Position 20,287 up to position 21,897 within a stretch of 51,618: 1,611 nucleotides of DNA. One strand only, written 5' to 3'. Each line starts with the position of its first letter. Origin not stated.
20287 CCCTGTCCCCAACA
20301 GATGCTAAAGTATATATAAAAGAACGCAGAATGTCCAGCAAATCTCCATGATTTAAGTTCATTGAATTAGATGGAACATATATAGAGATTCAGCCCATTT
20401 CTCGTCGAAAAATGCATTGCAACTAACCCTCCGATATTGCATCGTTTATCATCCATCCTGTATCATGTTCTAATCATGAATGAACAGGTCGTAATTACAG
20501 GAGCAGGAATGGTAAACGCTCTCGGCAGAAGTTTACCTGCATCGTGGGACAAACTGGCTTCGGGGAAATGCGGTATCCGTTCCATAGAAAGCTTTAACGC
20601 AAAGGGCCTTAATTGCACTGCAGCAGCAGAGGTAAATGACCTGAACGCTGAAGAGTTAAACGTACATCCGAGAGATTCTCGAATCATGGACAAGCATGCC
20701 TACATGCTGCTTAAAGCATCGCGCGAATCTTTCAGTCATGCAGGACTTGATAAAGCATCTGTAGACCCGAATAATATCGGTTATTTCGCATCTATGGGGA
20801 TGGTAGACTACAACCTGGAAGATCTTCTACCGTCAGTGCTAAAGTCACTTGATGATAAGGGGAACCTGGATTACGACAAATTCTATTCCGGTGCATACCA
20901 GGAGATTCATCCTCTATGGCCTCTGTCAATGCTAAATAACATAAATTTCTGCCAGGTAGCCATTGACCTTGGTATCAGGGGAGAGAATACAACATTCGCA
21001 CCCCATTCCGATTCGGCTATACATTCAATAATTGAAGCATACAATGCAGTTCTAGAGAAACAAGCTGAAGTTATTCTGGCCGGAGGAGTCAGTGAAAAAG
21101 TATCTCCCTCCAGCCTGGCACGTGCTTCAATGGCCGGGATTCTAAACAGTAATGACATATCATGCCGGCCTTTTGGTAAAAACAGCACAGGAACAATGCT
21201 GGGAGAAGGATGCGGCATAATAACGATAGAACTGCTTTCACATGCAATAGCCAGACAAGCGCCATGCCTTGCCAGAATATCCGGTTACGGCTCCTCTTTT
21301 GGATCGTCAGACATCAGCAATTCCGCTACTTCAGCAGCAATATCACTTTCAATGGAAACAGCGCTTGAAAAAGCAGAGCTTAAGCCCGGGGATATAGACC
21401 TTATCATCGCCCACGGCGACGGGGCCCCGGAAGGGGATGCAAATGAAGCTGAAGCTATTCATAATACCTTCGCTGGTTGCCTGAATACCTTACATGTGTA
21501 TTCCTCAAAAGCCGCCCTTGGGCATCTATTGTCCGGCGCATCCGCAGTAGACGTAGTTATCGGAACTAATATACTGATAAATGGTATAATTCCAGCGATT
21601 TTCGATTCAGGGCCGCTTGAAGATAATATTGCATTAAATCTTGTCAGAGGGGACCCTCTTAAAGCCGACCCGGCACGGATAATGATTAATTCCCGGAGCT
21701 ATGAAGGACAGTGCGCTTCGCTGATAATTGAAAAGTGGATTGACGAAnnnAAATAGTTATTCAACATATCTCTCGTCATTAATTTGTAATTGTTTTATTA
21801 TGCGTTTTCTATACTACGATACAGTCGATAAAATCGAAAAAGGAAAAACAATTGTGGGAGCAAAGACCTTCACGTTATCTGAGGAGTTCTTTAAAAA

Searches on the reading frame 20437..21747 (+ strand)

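Call 12: search_protein_families(library=pfam, proteins=[window:20437-21747:+], max_evalue=0.00001)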
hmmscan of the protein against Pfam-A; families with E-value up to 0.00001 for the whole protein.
window:20437-21747:+ (437 aa): 2 families
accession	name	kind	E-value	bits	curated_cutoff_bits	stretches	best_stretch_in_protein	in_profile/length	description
PF00109.32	ketoacyl-synt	-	6.6e-34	118.1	20.8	1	16-270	2-252/252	Beta-ketoacyl synthase, N-terminal domain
PF02801.28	Ketoacyl-synt_C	-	2e-19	70.2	20.8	1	278-388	1-115/119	Beta-ketoacyl synthase, C-terminal domain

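Call 33: search_protein_families(library=ncbifam, proteins=[window:20437-21747:+], max_evalue=1e-10)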
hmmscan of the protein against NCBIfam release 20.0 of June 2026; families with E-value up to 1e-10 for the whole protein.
window:20437-21747:+ (437 aa): 19 families
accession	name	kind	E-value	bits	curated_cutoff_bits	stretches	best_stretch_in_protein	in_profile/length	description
TIGR03150.1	fabF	equivalog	2e-70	237.5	493.75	1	17-431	2-406/407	beta-ketoacyl-ACP synthase II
NF005589.0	PRK07314.1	subfamily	1.7e-67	228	387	1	15-434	3-412/413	beta-ketoacyl-ACP synthase II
NF004970.0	PRK06333.1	subfamily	1e-53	182.8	525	1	15-435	3-423/424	beta-ketoacyl-ACP synthase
NF006274.0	PRK08439.1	equivalog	1.9e-50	171.9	621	1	17-433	3-405/406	beta-ketoacyl-ACP synthase II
NF005076.0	PRK06501.1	equivalog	4.2e-45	154.4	629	1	18-432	13-421/425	beta-ketoacyl-ACP synthase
NF006434.0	PRK08722.1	equivalog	9.1e-42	143.4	759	1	16-433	4-413/414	beta-ketoacyl-ACP synthase II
NF005916.1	PRK07910.1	equivalog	4.5e-41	141.1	560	1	17-430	13-414/418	KasA/KasB family beta-ketoacyl-ACP synthase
NF006587.0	PRK09116.1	equivalog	9.7e-40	136.6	470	1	16-434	2-407/408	beta-ketoacyl-ACP synthase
NF005490.0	PRK07103.1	equivalog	3.3e-36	125.2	445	1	15-433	3-412/414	polyketide beta-ketoacyl:acyl carrier protein synthase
NF058662.1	cispenta_AmcF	equivalog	1.3e-35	123.1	325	1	174-412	112-348/369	cispentacin biosynthesis acyltransferase subunit AmcF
NF004618.0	PRK05952.1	equivalog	3.5e-35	121.6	455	1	166-433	122-382/384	beta-ketoacyl-ACP synthase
NF005935.0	PRK07967.1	equivalog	7.1e-30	104.1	630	1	17-434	3-404/406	beta-ketoacyl-ACP synthase I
NF045894.1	PKS_plus_SDR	equivalog_domain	4.5e-29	100.7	1740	1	65-375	68-360/1515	type I polyketide synthase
NF006618.0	PRK09185.1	subfamily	6e-28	98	407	1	177-432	147-391/394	beta-ketoacyl-ACP synthase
NF041183.1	Pks2_ls1_myc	equivalog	7.9e-21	72.7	2400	1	65-399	68-380/2086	sulfolipid-1 biosynthesis phthioceranic/hydroxyphthioceranic acid synthase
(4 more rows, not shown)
